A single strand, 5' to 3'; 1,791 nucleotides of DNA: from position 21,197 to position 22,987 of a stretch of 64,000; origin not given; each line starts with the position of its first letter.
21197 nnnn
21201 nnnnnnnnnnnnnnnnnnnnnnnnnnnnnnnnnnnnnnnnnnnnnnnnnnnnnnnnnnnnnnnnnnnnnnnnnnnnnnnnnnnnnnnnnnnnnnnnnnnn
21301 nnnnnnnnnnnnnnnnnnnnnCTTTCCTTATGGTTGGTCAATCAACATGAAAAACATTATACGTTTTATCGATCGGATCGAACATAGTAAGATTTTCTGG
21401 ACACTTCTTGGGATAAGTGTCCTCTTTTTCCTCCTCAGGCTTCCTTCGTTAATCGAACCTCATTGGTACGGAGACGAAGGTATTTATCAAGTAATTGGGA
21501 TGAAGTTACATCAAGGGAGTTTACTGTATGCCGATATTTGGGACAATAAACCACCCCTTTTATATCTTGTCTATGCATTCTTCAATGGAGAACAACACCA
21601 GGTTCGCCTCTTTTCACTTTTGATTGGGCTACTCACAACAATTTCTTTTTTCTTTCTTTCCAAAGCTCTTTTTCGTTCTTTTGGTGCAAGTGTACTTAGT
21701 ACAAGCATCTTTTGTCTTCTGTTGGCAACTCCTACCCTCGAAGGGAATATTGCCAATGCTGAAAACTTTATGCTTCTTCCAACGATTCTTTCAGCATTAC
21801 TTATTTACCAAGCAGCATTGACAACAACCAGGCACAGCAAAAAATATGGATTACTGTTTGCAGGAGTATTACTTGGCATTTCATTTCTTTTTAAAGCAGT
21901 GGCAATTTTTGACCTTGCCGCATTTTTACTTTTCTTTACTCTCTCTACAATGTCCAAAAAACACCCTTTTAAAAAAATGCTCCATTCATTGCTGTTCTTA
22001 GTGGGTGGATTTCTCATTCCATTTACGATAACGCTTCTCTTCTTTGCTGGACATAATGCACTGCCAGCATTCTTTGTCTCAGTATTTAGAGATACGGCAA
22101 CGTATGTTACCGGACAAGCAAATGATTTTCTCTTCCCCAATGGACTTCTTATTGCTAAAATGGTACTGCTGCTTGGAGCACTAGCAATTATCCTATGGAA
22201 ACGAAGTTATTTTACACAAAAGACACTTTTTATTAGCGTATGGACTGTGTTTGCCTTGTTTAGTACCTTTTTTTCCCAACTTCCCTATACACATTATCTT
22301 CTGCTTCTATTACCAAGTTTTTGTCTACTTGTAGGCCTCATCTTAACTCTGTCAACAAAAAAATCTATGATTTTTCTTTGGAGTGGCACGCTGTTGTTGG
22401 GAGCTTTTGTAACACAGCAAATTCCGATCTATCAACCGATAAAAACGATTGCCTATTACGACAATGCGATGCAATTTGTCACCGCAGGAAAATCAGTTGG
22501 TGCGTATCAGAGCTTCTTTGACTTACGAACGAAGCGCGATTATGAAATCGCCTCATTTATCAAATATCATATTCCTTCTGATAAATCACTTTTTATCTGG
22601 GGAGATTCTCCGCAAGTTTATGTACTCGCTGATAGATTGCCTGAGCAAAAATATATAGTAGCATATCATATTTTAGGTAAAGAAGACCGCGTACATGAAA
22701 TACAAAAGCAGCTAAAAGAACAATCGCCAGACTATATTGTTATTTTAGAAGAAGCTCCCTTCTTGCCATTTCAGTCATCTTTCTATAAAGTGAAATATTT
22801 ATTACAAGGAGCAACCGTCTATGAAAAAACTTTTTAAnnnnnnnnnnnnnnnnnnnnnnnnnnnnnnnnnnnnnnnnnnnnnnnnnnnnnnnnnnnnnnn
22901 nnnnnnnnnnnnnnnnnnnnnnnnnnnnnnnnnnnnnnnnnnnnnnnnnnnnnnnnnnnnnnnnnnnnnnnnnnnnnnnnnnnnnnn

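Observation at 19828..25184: Lipid-linked glycan assembly cluster: processive GT2 synthase, GT-C transferase, WecA-like initiator and DPPR-synthase-like UbiA enzyme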

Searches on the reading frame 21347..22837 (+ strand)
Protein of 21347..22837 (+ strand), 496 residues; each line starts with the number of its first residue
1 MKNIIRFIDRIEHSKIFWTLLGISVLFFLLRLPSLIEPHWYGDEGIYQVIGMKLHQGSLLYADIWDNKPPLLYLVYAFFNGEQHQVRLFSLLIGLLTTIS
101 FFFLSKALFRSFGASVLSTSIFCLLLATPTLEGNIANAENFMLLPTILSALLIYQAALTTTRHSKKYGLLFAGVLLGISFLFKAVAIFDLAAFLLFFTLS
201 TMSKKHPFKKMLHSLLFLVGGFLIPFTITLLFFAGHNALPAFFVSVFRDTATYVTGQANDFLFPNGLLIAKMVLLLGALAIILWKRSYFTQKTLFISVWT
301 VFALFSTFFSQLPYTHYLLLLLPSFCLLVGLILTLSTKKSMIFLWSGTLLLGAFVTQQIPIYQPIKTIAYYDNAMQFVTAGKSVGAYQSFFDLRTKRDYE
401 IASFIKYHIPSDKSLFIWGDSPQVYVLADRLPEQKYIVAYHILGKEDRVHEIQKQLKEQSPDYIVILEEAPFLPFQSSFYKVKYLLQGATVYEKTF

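Call 3: search_protein_families(library=pfam, proteins=[window:21347-22837:+], max_evalue=0.01)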
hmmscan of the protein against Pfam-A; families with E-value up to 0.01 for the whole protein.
window:21347-22837:+ (496 aa): 2 families
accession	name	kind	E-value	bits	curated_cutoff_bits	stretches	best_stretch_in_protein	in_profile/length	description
PF13231.12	PMT_2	-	1.5e-09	38.7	26.1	1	72-224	10-154/160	Dolichyl-phosphate-mannose-protein mannosyltransferase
PF02366.24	PMT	-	9e-07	29.1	22.7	1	66-236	61-240/245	Dolichyl-phosphate-mannose-protein mannosyltransferase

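Call 6: search_protein_families(library=ncbifam, proteins=[window:21347-22837:+], max_evalue=0.1)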
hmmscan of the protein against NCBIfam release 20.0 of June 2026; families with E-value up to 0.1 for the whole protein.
window:21347-22837:+ (496 aa): 0 families

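Call 41: find_homologous_proteins(query=window:21347-22837:+, max_evalue=0.001)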
Query window:21347-22837:+ (496 aa): 2201 proteins with E <= 0.001 among 8000 candidates; the best 120 are listed.
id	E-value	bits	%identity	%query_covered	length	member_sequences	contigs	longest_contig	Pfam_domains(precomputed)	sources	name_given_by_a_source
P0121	2.8e-152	526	53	99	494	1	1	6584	PF13231.13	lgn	-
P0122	1.6e-151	524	52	99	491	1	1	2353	PF27757.1,PF13231.13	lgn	-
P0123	1.0e-144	501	51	99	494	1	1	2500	PF13231.13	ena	-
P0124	1.1e-142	495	49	99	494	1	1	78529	PF27757.1,PF13231.13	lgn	-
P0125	1.6e-142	494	50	99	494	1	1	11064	PF02366.25,PF27757.1,PF13231.13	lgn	-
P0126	4.2e-142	493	49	99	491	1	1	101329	PF27757.1,PF13231.13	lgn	-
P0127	8.9e-142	492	47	99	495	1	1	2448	PF02366.25,PF13231.13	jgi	jgi:hypothetical protein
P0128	2.7e-140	487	48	99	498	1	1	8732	PF27757.1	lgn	-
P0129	8.1e-140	485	49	99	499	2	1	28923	PF27757.1,PF13231.13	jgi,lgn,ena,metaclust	metaclust:\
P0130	1.8e-139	484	50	99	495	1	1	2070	PF13231.13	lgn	-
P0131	2.5e-139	484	45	99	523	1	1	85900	PF27757.1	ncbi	-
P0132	9.2e-139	482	49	100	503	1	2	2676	PF02366.25,PF27757.1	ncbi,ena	-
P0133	2.4e-138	480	50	99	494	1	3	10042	PF27757.1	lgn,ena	-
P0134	2.8e-137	477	47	99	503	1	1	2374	PF02366.25,PF27757.1,PF13231.13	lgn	-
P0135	1.3e-136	475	48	99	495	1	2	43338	PF02366.25,PF27757.1,PF13231.13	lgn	-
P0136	6.3e-136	472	47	99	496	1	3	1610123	PF02366.25,PF27757.1,PF13231.13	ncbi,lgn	-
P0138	2.7e-135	470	48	99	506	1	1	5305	PF02366.25,PF27757.1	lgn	-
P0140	1.6e-134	468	47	99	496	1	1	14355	PF02366.25,PF27757.1,PF13231.13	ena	-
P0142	2.1e-134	467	49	99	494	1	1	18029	PF13231.13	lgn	-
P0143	2.2e-134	467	47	99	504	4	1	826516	PF02366.25,PF27757.1,PF13231.13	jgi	jgi:4-amino-4-deoxy-L-arabinose transferase-like glycosyltransferase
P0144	4.0e-134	466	46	99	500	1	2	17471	PF02366.25,PF13231.13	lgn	-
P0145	4.3e-134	466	47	99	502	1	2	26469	PF27757.1,PF13231.13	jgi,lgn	jgi:4-amino-4-deoxy-L-arabinose transferase-like glycosyltransferase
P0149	2.2e-133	464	48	99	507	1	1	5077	PF02366.25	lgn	-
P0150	2.3e-133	464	47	99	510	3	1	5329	PF13231.13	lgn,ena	-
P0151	4.0e-133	463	47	99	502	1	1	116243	PF02366.25,PF13231.13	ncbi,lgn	-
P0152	5.1e-133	463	47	99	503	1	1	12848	PF13231.13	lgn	-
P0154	1.1e-132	462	46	99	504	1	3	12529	PF27757.1,PF13231.13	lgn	-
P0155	3.0e-132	460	46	99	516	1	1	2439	PF27757.1,PF13231.13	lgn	-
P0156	9.1e-132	459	47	98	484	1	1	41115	PF02366.25,PF27757.1,PF13231.13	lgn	-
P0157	1.5e-131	458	48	98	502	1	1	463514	PF02366.25,PF13231.13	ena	-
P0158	1.5e-131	458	46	98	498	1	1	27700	PF13231.13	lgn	-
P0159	1.8e-131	458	47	99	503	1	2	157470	PF02366.25,PF13231.13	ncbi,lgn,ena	-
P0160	4.8e-131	456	46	100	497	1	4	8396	PF02366.25,PF13231.13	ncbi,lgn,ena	-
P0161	4.9e-131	456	46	99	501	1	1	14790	PF02366.25,PF27757.1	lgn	-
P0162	7.0e-131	456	46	99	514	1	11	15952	PF13231.13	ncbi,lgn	-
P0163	8.7e-131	455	46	99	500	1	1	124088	PF27757.1,PF13231.13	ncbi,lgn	-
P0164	1.0e-130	455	47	99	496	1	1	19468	PF27757.1,PF13231.13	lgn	-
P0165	1.8e-130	454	46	99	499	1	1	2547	PF02366.25,PF27757.1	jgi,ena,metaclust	metaclust:\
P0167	3.2e-130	454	48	99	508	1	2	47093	PF27757.1,PF13231.13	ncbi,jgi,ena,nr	ncbi:MAG TPA: glycosyltransferase family 39 protein [Methylomirabilota bacterium]|nr:glycosyltransfe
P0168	3.3e-130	454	47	99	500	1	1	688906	PF13231.13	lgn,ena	-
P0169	3.6e-130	453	47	98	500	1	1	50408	PF27757.1,PF13231.13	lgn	-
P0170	6.1e-130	453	46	99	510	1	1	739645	PF02366.25,PF27757.1,PF13231.13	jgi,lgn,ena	-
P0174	3.6e-129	450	47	99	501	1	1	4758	PF02366.25,PF13231.13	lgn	-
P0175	3.7e-129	450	46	98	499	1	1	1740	PF27757.1,PF13231.13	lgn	-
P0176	4.1e-129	450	47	99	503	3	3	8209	PF27757.1,PF13231.13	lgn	-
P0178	4.6e-129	450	45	99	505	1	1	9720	PF27757.1,PF13231.13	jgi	jgi:hypothetical protein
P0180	5.1e-129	450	45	99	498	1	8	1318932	PF02366.25,PF27757.1,PF13231.13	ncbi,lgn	-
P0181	6.9e-129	449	46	99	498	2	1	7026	PF13231.13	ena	-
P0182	7.9e-129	449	47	99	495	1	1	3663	PF13231.13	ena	-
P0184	1.1e-128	448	45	99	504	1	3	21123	PF13231.13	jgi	jgi:hypothetical protein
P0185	1.3e-128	448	47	99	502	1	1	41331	PF02366.25,PF27757.1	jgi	jgi:hypothetical protein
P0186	1.3e-128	448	46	99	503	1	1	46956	PF27757.1,PF13231.13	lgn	-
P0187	2.0e-128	448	46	99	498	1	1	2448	PF02366.25,PF13231.13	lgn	-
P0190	7.0e-128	446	46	98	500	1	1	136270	PF02366.25,PF13231.13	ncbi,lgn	-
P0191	1.1e-127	445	46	99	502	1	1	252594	PF27757.1,PF13231.13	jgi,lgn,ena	-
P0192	1.3e-127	445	46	99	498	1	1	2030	PF02366.25,PF13231.13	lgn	-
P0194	1.5e-127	445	46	99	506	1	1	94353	PF13231.13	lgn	-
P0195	1.7e-127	445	45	99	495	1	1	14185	PF27757.1,PF13231.13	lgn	-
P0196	2.8e-127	444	47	99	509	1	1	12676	PF02366.25,PF13231.13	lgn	-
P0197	3.3e-127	444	45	99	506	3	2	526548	PF13231.13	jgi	jgi:hypothetical protein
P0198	3.4e-127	444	46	99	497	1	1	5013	PF27757.1,PF13231.13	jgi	jgi:4-amino-4-deoxy-L-arabinose transferase-like glycosyltransferase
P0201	1.3e-126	442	46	99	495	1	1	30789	PF02366.25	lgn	-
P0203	1.4e-126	442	47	99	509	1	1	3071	PF02366.25,PF27757.1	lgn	-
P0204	1.8e-126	441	44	99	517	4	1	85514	PF13231.13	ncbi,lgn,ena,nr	ncbi:MAG TPA: glycosyltransferase family 39 protein [Candidatus Acidoferrales bacterium]|nr:glycosyl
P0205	2.0e-126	441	46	98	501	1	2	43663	PF02366.25,PF13231.13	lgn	-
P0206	2.1e-126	441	46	99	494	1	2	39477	PF02366.25,PF27757.1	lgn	-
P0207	2.4e-126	441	46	93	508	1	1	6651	PF02366.25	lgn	-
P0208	2.5e-126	441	46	99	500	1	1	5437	PF02366.25,PF13231.13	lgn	-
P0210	3.2e-126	440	46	94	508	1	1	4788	PF27757.1,PF13231.13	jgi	jgi:hypothetical protein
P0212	3.4e-126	440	45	99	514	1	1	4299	PF13231.13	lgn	-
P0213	4.1e-126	440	47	99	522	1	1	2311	PF13231.13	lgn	-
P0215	6.1e-126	439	45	99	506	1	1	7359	PF13231.13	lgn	-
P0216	6.9e-126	439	45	99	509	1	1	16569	PF13231.13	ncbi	-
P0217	7.8e-126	439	45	99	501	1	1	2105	PF13231.13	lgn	-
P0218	8.3e-126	439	44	99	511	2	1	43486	PF13231.13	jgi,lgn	-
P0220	3.0e-125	437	46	99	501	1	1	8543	PF02366.25,PF27757.1,PF13231.13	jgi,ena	-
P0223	5.6e-125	436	46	99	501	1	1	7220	PF27757.1,PF13231.13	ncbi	-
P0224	5.8e-125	436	42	99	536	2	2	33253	PF02366.25,PF13231.13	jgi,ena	-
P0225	6.3e-125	436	43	99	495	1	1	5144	PF13231.13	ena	-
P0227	2.5e-124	434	45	99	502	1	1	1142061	PF13231.13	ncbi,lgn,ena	-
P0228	2.7e-124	434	45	99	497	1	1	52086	PF13231.13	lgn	-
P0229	3.2e-124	434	45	99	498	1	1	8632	PF02366.25,PF27757.1,PF13231.13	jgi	jgi:4-amino-4-deoxy-L-arabinose transferase-like glycosyltransferase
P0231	4.8e-124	433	45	99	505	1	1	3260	PF13231.13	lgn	-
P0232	5.6e-124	433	44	99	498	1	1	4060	PF13231.13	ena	-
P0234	7.8e-124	432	46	99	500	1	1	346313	PF02366.25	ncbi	-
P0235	9.1e-124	432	45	99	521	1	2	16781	PF27757.1,PF13231.13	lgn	-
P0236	1.2e-123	432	44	99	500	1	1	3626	PF13231.13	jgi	jgi:hypothetical protein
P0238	2.7e-123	431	47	96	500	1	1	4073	PF02366.25,PF13231.13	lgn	-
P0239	3.0e-123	431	47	99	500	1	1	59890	PF02366.25,PF13231.13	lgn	-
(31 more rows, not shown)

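Call 44: search_solved_structures(query=A2, max_evalue=1)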
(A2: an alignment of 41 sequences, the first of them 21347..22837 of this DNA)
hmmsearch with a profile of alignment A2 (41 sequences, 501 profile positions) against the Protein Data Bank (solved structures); distinct sequences matched with E-value up to 1: 1.
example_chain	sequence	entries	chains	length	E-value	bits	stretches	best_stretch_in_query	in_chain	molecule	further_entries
5yyl_C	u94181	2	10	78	0.47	12.4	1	181-239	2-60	Apisimin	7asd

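Call 59: predict_structure(alignment_id=A2)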
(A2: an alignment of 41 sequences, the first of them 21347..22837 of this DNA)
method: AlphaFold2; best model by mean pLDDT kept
length: 496 residues; sequences in the alignment: 41
mean_pLDDT: 91.0   pTM: 0.91
mean pLDDT of the five models: 91.0, 90.3, 90.2, 89.5, 89.3
residues with pLDDT >= 90: 341; 70-90: 145; 50-70: 10; < 50: 0
segments of 3 or more residues with pLDDT < 50: none
pLDDT, mean of each block of 10 residues (from residue 1): 89 94 96 86 85 92 82 94 92 96 98 98 92 68 97 96 95 98 94 97 79 96 97 95 85 75 86 96 95 97 93 84 97 94 95 91 86 95 92 89 96 93 92 83 83 87 92 83 94 90
secondary structure, 60 per line:
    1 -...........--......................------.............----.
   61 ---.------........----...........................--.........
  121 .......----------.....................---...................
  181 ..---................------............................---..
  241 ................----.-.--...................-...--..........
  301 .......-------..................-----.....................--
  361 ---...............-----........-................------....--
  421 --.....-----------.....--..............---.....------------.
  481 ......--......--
elements in order: H2-12 H15-36 H43-55 H71-78 H83-109 H112-127 H138-158 H162-182 H186-201 H208-235 H239-256 H266-284 H291-307 H315-332 H338-358 H364-378 H384-391 H393-408 E415-418 H423-427 H439-443 H446-459 E463-467 E480-486 E489-494

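Call 62: fold_search(model_id=the predicted structure, library=pdb)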
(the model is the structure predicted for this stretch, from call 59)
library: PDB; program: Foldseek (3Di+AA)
matches with E <= 10: 533; with E <= 0.001: 20
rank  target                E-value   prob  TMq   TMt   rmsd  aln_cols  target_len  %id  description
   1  5f15                  1.4e-07  1.00  0.58  0.54   9.5       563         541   16  Crystal Structure of ArnT from Cupriavidus metallidurans bound to Undecaprenyl phosphate (released 2016-02-17)
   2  3waj                  3.4e-07  1.00  0.46  0.31  15.8       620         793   12  Crystal structure of the Archaeoglobus fulgidus oligosaccharyltransferase (O29867_ARCFU) complex with Zn and sulfate (released 2013-10-30)
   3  7oci_F                6.2e-07  1.00  0.50  0.40  12.7       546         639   14  Cryo-EM structure of yeast Ost6p containing oligosaccharyltransferase complex (released 2022-02-16)
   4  8pn9_A                6.4e-07  1.00  0.44  0.34  14.3       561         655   13  Structure of human oligosaccharyltransferase OST-A complex bound to NGI-1 (released 2024-05-08)
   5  8age_A                6.7e-07  1.00  0.51  0.41  12.2       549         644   13  Structure of yeast oligosaccharylransferase complex with acceptor peptide bound (released 2022-12-07)
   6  8b6l_I                1.8e-06  1.00  0.43  0.32  13.7       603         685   13  Subtomogram average of the human Sec61-TRAP-OSTA-translocon (released 2022-12-07)
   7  6ftg_5                2.3e-06  1.00  0.52  0.42  13.8       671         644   13  Subtomogram average of OST-containing ribosome-translocon complexes from canine rough microsomal membranes (released 2018-03-21)
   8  8agc_A                2.5e-06  1.00  0.49  0.37  15.2       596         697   12  Structure of yeast oligosaccharylransferase complex with lipid-linked oligosaccharide and non-acceptor peptide bound (released 2022-12-07)
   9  6s7o_A                8.8e-06  1.00  0.51  0.40  12.8       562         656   13  Cryo-EM structure of human oligosaccharyltransferase complex OST-A (released 2019-12-18)
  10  8agb_A                9.2e-06  1.00  0.51  0.41  12.9       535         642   15  Structure of yeast oligosaccharylransferase complex with lipid-linked oligosaccharide bound (released 2022-12-07)
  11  6c26_A                1.5e-05  1.00  0.47  0.38  15.9       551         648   14  The Cryo-EM structure of a eukaryotic oligosaccharyl transferase complex (released 2018-01-31)
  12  3wak                  1.7e-05  1.00  0.50  0.31  14.7       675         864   11  Crystal structure of the Archaeoglobus fulgidus oligosaccharyltransferase (O29867_ARCFU) in the apo form (released 2013-10-30)
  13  7zli_A                2.5e-05  1.00  0.51  0.41  11.1       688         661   11  Cryo-EM structure of C-mannosyltransferase CeDPY19, in complex with Dol25-P-Man and bound to CMT2-Fab and anti-Fab nan (released 2023-01-11)
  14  9i5k_A                9.0e-05  1.00  0.46  0.46   8.6       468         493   14  Structure of the Chaetomium thermophilum Pmt4 homodimer (C2 symmetry) (released 2025-12-24)
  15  9e61_A                3.2e-04  1.00  0.37  0.26   3.9       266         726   16  Cryo-EM structure of Saccharomyces cerevisiae Pmt4 apo form (released 2025-10-15)
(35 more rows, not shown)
